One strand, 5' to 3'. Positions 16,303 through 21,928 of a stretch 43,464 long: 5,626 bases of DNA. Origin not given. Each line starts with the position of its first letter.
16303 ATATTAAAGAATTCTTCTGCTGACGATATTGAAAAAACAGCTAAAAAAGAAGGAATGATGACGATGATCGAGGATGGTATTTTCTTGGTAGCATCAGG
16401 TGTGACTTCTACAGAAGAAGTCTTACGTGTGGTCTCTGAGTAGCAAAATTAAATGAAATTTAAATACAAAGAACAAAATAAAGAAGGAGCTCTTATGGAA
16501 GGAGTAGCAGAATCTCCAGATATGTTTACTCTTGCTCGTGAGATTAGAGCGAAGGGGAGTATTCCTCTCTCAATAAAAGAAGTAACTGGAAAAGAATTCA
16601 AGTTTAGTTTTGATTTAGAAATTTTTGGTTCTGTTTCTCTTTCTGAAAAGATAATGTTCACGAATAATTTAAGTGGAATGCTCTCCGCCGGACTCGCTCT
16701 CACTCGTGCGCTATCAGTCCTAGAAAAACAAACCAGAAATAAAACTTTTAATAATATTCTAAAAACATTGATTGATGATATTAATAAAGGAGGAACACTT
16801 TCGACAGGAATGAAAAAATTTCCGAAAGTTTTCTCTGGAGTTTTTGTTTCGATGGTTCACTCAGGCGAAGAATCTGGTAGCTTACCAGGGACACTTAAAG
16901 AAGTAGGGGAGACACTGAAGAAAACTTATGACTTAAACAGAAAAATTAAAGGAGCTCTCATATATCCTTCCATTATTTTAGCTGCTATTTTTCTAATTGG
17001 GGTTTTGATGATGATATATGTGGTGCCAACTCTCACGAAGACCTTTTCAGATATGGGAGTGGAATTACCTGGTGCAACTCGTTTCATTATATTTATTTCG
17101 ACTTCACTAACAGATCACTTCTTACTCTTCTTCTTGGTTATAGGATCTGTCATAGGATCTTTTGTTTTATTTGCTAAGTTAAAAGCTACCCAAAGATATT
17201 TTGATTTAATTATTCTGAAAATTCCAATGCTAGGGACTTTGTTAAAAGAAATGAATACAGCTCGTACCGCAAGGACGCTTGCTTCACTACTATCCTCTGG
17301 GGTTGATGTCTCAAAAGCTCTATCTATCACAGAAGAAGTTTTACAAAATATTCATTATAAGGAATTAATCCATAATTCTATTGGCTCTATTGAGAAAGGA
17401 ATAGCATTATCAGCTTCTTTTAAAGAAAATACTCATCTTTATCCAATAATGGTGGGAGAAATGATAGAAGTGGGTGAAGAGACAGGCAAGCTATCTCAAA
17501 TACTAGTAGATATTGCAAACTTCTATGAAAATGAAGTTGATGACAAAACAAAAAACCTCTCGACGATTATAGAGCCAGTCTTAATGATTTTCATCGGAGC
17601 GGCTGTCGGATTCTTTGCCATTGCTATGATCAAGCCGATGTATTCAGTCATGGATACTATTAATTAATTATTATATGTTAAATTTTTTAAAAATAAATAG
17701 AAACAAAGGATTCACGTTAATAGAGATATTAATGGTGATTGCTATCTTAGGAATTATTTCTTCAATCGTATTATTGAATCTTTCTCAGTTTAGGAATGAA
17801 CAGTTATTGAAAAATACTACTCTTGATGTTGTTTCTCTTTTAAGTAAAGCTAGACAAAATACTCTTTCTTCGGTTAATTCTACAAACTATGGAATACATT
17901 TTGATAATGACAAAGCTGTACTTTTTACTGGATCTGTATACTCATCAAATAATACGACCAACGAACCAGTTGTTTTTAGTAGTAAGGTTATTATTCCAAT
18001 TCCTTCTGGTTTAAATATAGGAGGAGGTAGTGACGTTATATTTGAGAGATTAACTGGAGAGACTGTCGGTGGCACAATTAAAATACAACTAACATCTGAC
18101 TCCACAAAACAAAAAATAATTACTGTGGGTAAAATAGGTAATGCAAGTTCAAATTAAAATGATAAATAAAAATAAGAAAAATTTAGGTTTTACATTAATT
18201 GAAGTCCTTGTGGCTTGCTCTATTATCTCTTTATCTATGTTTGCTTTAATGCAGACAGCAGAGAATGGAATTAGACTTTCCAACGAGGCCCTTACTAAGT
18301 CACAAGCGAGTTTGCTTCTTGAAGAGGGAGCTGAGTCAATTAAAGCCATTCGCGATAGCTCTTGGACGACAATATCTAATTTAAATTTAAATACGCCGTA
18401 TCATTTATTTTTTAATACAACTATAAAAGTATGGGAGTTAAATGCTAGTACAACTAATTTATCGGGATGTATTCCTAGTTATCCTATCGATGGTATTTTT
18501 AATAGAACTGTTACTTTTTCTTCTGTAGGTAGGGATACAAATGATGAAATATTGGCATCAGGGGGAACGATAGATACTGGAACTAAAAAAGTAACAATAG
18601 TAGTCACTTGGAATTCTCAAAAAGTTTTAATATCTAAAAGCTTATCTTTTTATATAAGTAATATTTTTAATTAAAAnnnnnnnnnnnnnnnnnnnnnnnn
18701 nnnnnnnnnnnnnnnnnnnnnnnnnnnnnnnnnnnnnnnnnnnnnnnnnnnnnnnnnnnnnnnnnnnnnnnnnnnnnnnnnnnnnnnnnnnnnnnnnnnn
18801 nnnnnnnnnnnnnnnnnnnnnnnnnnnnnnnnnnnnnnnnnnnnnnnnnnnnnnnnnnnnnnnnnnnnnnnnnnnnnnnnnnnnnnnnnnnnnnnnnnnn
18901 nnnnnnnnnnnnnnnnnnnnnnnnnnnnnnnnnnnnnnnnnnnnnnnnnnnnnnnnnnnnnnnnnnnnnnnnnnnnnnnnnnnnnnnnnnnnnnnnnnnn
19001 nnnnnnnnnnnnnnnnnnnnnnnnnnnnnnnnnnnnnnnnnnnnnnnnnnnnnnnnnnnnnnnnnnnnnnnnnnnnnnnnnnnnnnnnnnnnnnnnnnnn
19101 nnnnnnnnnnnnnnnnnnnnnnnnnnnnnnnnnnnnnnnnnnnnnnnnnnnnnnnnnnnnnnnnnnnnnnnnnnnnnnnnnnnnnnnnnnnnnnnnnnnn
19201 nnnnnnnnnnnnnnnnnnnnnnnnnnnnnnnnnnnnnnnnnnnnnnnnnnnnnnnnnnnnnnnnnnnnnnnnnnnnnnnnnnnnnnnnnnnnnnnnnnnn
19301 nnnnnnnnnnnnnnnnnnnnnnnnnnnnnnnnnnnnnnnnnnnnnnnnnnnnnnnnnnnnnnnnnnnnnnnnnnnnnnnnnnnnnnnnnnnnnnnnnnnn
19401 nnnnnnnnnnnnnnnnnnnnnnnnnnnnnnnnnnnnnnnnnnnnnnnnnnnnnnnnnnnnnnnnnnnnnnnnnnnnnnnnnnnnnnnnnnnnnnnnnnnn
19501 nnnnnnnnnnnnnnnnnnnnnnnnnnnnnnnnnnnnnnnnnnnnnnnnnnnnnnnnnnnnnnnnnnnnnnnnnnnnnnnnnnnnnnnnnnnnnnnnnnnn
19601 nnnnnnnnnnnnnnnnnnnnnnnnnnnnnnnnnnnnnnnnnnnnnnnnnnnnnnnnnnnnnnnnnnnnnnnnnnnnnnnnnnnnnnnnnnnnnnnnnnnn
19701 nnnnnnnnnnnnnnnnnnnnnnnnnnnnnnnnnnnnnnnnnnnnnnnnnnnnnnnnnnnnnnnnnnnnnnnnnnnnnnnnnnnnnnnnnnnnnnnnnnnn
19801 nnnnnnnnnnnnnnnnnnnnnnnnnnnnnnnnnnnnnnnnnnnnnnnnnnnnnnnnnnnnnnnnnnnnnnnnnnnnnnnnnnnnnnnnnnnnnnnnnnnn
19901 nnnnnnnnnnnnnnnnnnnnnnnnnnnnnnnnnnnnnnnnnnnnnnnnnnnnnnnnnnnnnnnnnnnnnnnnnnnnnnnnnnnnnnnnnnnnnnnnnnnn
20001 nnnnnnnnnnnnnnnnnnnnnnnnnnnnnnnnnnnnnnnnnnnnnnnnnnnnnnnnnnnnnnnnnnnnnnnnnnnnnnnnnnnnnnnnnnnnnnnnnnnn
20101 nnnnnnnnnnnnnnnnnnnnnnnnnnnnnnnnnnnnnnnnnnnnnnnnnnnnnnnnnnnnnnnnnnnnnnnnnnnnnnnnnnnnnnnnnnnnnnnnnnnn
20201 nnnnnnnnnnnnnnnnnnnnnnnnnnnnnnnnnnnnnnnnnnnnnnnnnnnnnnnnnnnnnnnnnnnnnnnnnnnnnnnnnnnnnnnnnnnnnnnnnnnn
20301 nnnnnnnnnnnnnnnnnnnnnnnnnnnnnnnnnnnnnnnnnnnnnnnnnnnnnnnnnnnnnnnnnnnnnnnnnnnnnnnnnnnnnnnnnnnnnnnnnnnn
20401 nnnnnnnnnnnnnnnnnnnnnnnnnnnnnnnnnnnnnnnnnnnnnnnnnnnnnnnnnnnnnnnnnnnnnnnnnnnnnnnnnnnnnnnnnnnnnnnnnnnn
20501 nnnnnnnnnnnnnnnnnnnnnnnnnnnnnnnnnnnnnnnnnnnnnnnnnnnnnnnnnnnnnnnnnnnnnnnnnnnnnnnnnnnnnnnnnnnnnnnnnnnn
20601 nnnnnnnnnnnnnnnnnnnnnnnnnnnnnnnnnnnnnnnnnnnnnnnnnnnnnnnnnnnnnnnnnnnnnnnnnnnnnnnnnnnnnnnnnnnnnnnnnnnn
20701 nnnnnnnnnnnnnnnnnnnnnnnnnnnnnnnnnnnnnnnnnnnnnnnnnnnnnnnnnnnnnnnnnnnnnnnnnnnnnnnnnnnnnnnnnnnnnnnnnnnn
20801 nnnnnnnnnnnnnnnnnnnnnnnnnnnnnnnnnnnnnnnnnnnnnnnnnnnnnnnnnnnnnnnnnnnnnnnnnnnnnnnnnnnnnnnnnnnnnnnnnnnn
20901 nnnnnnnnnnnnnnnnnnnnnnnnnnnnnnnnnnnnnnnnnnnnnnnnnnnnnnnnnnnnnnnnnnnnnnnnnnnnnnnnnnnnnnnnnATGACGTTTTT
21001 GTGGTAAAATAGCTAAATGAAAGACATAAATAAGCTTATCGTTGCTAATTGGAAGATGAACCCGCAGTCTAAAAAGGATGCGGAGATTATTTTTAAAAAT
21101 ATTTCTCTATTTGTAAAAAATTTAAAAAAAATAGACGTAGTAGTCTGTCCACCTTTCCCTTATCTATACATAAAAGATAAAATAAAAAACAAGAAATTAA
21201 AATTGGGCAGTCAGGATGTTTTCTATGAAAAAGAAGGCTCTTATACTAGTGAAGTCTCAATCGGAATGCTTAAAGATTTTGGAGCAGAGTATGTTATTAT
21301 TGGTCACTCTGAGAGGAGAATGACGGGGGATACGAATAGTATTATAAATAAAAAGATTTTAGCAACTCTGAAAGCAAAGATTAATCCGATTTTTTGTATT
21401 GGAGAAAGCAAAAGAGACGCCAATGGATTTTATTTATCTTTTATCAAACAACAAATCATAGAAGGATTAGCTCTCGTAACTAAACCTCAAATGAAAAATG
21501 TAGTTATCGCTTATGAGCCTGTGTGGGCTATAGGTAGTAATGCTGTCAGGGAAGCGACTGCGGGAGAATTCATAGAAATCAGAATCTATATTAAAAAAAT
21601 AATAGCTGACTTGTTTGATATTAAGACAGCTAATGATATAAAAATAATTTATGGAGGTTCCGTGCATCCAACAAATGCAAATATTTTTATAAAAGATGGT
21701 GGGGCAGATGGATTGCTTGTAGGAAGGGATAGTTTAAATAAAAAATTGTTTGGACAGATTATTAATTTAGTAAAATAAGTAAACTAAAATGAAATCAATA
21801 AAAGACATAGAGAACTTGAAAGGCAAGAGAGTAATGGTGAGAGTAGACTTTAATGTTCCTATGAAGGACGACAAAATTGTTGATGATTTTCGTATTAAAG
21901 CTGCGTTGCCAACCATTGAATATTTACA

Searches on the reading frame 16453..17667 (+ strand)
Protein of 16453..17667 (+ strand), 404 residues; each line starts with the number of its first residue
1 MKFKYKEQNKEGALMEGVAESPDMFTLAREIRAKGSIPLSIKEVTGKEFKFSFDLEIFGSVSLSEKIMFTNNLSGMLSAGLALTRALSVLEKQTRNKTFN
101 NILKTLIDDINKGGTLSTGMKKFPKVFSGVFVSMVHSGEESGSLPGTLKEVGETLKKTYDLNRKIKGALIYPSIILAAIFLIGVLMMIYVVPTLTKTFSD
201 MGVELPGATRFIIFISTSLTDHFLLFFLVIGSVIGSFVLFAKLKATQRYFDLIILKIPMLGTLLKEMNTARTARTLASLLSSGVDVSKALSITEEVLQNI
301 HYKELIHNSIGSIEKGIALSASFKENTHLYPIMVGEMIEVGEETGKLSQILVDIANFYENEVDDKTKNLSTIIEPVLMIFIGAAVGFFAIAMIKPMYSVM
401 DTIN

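Call 74: search_protein_families(library=pfam, proteins=[window:16453-17667:+], max_evalue=0.001)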
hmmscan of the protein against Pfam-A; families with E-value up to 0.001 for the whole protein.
window:16453-17667:+ (404 aa): 1 family
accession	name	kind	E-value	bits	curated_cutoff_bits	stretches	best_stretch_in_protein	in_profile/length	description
PF00482.28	T2SSF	-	4.7e-55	185.3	25.2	2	69-192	1-125/125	Type II secretion system (T2SS), protein F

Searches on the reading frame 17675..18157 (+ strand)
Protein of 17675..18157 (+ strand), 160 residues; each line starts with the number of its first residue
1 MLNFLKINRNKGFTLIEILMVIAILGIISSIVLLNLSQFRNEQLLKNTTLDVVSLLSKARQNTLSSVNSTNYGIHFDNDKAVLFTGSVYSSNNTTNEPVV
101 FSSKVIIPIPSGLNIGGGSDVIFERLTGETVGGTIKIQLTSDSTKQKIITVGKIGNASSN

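Call 74: search_protein_families(library=pfam, proteins=[window:17675-18157:+], max_evalue=0.001)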
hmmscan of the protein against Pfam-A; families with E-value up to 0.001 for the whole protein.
window:17675-18157:+ (160 aa): 1 family
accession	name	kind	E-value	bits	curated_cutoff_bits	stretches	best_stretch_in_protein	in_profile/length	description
PF07963.17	N_methyl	-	1.4e-08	34.3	21.2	1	8-33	2-27/27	Prokaryotic N-terminal methylation motif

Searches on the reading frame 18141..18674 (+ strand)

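Call 74: search_protein_families(library=pfam, proteins=[window:18141-18674:+], max_evalue=0.001)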
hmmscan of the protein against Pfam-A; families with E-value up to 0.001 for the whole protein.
window:18141-18674:+ (177 aa): 1 family
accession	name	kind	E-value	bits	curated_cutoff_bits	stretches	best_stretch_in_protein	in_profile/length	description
PF07963.17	N_methyl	-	7.9e-07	28.8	21.2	1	12-36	2-26/27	Prokaryotic N-terminal methylation motif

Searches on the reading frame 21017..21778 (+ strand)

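Call 74: search_protein_families(library=pfam, proteins=[window:21017-21778:+], max_evalue=0.001)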
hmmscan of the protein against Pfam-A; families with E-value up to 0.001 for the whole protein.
window:21017-21778:+ (253 aa): 1 family
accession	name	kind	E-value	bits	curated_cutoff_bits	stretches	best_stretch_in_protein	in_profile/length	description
PF00121.24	TIM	-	1.5e-68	231.4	20.1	1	6-251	1-244/245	Triosephosphate isomerase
